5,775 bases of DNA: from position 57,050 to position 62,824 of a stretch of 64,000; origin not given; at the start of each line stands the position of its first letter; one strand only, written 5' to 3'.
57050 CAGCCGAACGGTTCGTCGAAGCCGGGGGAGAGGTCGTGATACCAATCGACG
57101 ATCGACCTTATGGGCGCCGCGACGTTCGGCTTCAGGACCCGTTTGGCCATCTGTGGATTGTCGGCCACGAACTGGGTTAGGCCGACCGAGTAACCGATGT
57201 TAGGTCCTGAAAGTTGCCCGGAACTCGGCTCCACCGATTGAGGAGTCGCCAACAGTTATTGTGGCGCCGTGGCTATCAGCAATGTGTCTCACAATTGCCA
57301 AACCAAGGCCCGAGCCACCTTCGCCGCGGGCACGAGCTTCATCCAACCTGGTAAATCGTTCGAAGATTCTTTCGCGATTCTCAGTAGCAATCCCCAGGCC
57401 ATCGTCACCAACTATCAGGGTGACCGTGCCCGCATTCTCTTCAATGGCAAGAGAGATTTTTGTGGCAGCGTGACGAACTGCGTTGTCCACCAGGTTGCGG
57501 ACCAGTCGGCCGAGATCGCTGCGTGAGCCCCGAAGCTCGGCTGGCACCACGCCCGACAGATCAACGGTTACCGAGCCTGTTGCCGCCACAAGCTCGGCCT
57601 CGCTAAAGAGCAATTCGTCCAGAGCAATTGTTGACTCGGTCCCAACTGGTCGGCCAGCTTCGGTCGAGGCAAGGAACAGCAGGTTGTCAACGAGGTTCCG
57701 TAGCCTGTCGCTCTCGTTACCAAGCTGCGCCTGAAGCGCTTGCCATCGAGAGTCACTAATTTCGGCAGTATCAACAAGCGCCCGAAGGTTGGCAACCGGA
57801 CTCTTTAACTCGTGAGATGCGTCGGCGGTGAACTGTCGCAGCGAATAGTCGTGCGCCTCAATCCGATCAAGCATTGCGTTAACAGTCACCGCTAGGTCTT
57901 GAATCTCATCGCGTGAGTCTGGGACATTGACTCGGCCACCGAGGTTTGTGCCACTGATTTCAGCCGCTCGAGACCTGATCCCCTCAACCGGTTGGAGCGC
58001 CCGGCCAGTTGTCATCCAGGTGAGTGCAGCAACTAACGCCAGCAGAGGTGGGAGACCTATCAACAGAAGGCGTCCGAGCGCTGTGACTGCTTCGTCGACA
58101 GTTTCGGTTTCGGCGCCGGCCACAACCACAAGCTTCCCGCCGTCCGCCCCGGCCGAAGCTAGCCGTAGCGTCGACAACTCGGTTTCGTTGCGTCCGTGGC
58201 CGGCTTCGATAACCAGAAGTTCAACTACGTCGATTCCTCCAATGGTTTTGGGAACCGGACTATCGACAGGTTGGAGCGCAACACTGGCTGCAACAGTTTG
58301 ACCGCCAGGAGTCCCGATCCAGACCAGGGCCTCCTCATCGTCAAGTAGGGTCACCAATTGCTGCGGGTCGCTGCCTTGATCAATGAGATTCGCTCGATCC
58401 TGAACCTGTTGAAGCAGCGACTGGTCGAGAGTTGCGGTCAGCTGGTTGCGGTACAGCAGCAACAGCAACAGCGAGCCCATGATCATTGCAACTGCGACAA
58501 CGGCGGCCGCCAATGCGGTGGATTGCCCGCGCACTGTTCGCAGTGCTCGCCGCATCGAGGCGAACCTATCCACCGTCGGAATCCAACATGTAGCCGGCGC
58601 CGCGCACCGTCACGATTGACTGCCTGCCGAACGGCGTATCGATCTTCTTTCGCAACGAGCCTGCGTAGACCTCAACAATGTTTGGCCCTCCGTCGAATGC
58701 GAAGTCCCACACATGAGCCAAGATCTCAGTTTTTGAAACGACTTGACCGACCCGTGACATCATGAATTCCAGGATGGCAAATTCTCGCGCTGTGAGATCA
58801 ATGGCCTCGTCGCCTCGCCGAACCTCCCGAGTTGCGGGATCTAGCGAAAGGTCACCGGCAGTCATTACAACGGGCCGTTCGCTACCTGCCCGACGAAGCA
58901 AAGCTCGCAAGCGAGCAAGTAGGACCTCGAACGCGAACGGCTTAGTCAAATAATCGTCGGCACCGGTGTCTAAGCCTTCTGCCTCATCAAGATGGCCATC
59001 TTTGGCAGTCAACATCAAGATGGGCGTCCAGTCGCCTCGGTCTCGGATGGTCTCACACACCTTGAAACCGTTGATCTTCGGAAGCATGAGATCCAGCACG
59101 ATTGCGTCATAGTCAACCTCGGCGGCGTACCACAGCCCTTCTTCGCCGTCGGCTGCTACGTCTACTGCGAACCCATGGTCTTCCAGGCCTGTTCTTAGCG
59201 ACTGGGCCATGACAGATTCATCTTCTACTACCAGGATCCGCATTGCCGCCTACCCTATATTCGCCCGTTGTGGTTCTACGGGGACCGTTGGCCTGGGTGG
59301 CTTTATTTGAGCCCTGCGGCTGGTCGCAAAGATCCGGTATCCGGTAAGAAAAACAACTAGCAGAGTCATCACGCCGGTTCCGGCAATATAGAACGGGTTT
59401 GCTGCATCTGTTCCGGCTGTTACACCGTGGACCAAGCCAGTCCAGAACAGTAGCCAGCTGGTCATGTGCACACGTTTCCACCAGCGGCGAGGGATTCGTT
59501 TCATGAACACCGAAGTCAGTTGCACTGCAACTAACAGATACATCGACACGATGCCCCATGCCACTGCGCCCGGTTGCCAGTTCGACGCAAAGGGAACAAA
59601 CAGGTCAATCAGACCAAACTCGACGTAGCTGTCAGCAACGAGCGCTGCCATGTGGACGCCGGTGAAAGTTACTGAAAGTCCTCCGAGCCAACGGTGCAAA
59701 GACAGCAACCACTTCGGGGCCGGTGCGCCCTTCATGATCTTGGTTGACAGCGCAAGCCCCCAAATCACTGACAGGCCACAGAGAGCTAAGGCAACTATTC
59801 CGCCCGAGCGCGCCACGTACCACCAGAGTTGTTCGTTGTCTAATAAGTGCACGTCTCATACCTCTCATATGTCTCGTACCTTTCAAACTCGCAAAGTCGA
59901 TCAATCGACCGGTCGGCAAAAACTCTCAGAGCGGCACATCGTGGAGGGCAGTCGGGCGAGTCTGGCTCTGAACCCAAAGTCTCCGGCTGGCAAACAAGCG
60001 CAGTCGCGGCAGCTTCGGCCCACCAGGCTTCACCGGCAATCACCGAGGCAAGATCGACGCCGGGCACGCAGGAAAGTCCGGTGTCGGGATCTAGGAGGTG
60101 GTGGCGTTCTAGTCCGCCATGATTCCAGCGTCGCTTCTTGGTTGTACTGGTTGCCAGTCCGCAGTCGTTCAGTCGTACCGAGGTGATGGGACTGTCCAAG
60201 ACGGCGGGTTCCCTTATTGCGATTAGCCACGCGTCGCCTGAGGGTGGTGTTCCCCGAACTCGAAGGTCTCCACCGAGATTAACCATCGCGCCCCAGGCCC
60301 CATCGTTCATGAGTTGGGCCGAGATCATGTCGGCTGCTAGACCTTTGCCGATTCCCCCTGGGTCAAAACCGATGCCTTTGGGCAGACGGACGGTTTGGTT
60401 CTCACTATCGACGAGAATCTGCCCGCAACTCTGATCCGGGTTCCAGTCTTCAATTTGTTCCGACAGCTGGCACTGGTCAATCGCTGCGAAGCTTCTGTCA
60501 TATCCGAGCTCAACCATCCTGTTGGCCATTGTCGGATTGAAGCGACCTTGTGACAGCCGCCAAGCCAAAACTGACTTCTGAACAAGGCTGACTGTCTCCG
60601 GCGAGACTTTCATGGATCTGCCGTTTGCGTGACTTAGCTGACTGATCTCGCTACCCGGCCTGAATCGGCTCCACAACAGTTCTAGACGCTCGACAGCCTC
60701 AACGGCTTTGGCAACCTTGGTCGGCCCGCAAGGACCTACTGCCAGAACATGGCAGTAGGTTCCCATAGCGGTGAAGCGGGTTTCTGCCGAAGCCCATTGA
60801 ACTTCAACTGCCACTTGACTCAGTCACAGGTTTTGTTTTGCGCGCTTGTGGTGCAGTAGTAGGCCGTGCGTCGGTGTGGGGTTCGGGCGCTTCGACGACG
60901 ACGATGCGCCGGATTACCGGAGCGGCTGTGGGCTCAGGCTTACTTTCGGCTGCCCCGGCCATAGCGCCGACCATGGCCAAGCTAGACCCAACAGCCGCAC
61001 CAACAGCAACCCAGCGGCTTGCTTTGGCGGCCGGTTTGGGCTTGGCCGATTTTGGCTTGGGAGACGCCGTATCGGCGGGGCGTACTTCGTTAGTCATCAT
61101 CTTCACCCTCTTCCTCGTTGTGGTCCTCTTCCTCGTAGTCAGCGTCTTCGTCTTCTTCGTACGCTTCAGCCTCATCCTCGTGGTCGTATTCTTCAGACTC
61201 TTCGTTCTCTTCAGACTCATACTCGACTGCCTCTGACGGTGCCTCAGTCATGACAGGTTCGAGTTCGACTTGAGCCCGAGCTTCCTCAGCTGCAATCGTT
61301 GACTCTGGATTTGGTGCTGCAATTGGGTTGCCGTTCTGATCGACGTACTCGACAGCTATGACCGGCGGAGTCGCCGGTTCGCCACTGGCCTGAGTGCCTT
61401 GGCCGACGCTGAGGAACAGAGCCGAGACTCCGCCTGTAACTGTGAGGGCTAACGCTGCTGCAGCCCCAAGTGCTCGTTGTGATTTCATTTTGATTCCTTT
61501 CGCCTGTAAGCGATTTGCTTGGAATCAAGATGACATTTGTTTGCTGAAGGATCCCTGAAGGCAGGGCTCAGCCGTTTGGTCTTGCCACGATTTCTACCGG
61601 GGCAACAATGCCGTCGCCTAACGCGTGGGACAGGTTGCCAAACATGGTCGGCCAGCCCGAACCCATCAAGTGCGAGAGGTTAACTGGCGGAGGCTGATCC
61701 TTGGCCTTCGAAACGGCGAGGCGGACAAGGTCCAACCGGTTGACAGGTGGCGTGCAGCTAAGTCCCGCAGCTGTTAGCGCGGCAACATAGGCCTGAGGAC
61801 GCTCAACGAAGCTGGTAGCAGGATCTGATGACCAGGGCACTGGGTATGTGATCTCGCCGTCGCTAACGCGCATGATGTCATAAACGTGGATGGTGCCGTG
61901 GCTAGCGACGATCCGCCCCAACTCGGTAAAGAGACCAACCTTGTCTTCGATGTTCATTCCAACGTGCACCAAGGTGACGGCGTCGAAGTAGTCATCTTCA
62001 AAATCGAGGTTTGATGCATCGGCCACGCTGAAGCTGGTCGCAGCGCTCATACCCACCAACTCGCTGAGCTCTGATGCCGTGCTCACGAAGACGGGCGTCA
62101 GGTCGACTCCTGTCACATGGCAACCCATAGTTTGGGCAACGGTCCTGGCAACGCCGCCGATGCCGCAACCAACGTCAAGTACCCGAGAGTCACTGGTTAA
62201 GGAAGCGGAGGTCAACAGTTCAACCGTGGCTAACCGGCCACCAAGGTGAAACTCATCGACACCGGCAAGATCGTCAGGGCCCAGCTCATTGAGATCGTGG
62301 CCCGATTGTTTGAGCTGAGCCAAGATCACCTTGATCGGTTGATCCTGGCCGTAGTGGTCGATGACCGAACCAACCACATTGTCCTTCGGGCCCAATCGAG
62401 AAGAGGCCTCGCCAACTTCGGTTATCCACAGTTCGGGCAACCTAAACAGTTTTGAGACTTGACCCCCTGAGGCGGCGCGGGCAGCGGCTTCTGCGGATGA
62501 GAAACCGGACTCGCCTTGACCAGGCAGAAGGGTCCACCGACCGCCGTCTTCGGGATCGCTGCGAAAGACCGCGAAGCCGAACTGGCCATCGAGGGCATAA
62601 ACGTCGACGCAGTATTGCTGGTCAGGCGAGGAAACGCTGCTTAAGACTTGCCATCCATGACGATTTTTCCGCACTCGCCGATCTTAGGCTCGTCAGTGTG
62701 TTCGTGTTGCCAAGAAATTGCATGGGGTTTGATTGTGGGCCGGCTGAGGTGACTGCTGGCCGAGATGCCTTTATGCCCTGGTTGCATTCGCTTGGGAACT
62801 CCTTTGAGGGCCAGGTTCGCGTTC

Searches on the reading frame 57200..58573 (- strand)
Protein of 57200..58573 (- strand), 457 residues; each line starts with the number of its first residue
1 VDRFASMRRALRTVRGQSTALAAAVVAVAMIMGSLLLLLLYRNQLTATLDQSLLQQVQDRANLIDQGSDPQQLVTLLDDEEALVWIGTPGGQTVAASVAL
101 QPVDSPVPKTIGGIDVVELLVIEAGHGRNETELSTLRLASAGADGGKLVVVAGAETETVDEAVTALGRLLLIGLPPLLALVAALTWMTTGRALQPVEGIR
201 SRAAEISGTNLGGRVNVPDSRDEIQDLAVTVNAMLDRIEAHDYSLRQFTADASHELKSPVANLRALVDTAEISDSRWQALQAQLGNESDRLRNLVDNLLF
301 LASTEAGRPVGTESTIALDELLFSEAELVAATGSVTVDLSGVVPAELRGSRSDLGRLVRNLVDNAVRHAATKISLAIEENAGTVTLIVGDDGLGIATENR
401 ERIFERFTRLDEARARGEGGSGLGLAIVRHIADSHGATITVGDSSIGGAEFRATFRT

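Call 25: search_protein_families(library=pfam, max_evalue=0.00001, proteins=[window:57200-58573:-])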
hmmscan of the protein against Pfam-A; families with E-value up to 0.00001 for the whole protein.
window:57200-58573:- (457 aa): 3 families
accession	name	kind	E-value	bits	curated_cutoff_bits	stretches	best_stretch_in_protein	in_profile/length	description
PF02518.31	HATPase_c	-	1.6e-24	86.9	26.4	1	351-455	3-107/111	Histidine kinase-, DNA gyrase B-, and HSP90-like ATPase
PF00512.31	HisKA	-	1.1e-09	38.6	26.9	1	245-307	2-66/66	His Kinase A (phospho-acceptor) domain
PF00672.30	HAMP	-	2e-09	38.1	25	1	189-239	3-52/53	HAMP domain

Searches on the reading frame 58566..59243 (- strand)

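Call 26: search_protein_families(library=pfam, max_evalue=0.00001, proteins=[window:58566-59243:-])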
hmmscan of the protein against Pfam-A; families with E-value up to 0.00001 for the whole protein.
window:58566-59243:- (225 aa): 2 families
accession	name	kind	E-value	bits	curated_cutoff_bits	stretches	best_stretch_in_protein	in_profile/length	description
PF00072.30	Response_reg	-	5.2e-29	101.1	30.2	1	3-112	1-110/111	Response regulator receiver domain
PF00486.34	Trans_reg_C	-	1.7e-23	82.9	26.2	1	146-220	2-77/77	Transcriptional regulatory protein, C terminal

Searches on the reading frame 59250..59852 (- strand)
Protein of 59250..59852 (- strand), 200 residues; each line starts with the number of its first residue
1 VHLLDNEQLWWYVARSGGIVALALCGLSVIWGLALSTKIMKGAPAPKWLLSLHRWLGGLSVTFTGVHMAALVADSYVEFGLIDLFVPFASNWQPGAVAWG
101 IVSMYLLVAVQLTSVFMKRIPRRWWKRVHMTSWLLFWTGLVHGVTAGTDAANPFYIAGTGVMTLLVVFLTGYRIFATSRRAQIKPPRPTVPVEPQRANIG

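Call 26: search_protein_families(library=pfam, max_evalue=0.00001, proteins=[window:59250-59852:-])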
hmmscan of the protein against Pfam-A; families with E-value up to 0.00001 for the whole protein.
window:59250-59852:- (200 aa): 1 family
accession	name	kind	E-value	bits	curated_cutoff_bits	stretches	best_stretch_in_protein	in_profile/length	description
PF01794.25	Ferric_reduct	-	1.7e-09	38.3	28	1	18-137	2-118/121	Ferric reductase like transmembrane component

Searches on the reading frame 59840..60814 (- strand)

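Call 26: search_protein_families(library=pfam, max_evalue=0.00001, proteins=[window:59840-60814:-])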
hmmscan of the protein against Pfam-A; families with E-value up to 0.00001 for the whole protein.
window:59840-60814:- (324 aa): 1 family
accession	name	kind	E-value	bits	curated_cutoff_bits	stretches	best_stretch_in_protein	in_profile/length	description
PF02424.20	ApbE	-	1.3e-48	166.3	25.6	1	17-277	1-247/266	ApbE family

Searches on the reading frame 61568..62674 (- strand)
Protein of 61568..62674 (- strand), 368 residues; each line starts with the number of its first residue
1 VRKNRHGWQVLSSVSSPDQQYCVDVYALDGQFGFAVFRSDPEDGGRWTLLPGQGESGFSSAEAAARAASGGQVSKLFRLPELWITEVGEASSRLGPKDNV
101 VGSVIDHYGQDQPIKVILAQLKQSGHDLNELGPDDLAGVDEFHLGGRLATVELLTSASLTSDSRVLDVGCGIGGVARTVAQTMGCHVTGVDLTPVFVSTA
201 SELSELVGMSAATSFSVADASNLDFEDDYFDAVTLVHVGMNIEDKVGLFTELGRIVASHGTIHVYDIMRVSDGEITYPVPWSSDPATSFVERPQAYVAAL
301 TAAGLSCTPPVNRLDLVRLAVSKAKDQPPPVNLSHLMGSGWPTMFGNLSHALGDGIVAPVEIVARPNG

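Call 15: search_protein_families(library=pfam, proteins=[window:61568-62674:-])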
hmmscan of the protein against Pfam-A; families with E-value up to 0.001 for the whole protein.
window:61568-62674:- (368 aa): 8 families
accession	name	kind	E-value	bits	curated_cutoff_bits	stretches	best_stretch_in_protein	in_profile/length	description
PF08241.18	Methyltransf_11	-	8.7e-17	62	21.2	1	166-262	1-93/95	Methyltransferase domain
PF13649.12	Methyltransf_25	-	7.7e-16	59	27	1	165-260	1-97/97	Methyltransferase domain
PF13847.12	Methyltransf_31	-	1.1e-12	48.2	27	1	160-268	2-113/145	Methyltransferase domain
PF13489.12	Methyltransf_23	-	6.6e-09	36.1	27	1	156-263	17-115/164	Methyltransferase domain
PF08242.18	Methyltransf_12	-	1.2e-08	35.9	30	1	166-261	1-97/98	Methyltransferase domain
PF01209.24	Ubie_methyltran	-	3.1e-08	33.7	20.1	1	161-270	47-157/233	ubiE/COQ5 methyltransferase family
PF02353.26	CMAS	-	2.2e-05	24.4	27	1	154-263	55-163/273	Mycolic acid cyclopropane synthetase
PF13679.12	Methyltransf_32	-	0.00072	20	27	0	158-224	22-93/143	Methyltransferase domain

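Call 70: search_protein_representatives(protein=window:61568-62674:-)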
Query: 368 residues. Proteins with E-value up to 0.001 (for the whole library): 12194; up to 1e-10: 2244; up to 1e-30: 564. The best 150 are listed.
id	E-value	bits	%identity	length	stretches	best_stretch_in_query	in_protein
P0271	9.2e-240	811.4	98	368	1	1-368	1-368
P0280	1.7e-100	353.3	63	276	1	103-366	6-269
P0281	4.5e-77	276.2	50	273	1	104-365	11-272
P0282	3.6e-71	256.8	51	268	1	107-365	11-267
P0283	2.0e-66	241.1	43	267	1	103-360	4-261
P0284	1.2e-64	235.3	49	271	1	104-364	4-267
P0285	1.3e-63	231.9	45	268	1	101-360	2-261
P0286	1.6e-63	231.6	48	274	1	101-365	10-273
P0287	1.1e-62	228.8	46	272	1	105-363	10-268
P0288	3.0e-62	227.4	45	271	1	106-364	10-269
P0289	3.1e-61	224.1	48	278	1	103-365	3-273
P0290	1.6e-58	215.2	48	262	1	105-364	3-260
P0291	3.5e-58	214.1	47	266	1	102-366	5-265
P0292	1.3e-57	212.2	44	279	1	101-365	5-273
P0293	1.2e-56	209.0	43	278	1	104-365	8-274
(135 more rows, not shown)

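Call 74: find_encoding_contigs(protein=P0280, flank=4000, max_places=3)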
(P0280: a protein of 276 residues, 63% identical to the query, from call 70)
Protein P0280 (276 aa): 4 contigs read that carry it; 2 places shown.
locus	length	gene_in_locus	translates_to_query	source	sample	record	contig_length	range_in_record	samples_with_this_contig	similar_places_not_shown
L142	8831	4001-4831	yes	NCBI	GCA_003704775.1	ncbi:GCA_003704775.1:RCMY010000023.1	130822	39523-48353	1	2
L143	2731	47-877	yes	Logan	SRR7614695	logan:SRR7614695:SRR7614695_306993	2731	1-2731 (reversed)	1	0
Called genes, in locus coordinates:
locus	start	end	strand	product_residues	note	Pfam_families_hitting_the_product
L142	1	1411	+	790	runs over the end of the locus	PF01370:Epimerase, PF07993:NAD_binding_4, PF12710:HAD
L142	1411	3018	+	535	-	PF09861:Lar_N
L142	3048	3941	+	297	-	PF01553:Acyltransferase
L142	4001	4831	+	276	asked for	PF13489:Methyltransf_23, PF01209:Ubie_methyltran, PF08241:Methyltransf_11, PF08242:Methyltransf_12, PF13649:Methyltransf_25, PF13847:Methyltransf_31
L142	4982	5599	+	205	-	-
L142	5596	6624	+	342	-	PF02469:Fasciclin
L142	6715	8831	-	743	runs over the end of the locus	PF13946:DUF4214, PF00149:Metallophos (weak), PF02872:5_nucleotid_C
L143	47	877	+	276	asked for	PF13489:Methyltransf_23, PF01209:Ubie_methyltran, PF08241:Methyltransf_11, PF08242:Methyltransf_12, PF13649:Methyltransf_25, PF13847:Methyltransf_31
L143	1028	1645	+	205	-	-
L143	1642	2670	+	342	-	PF02469:Fasciclin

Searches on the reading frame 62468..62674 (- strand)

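Call 71: search_protein_families(library=ncbifam, max_evalue=0.01, proteins=[window:62468-62674:-])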
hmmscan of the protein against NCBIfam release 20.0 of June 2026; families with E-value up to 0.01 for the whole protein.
seq(69 aa): 0 families

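Call 72: search_protein_families(library=pfam, max_evalue=10, proteins=[window:62468-62674:-])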
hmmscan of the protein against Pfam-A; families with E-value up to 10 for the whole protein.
seq(69 aa): 1 family
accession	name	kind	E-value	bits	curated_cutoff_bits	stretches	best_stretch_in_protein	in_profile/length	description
PF17428.7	DUF5412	-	0.045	14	25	1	9-30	36-57/118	Family of unknown function (DUF5412)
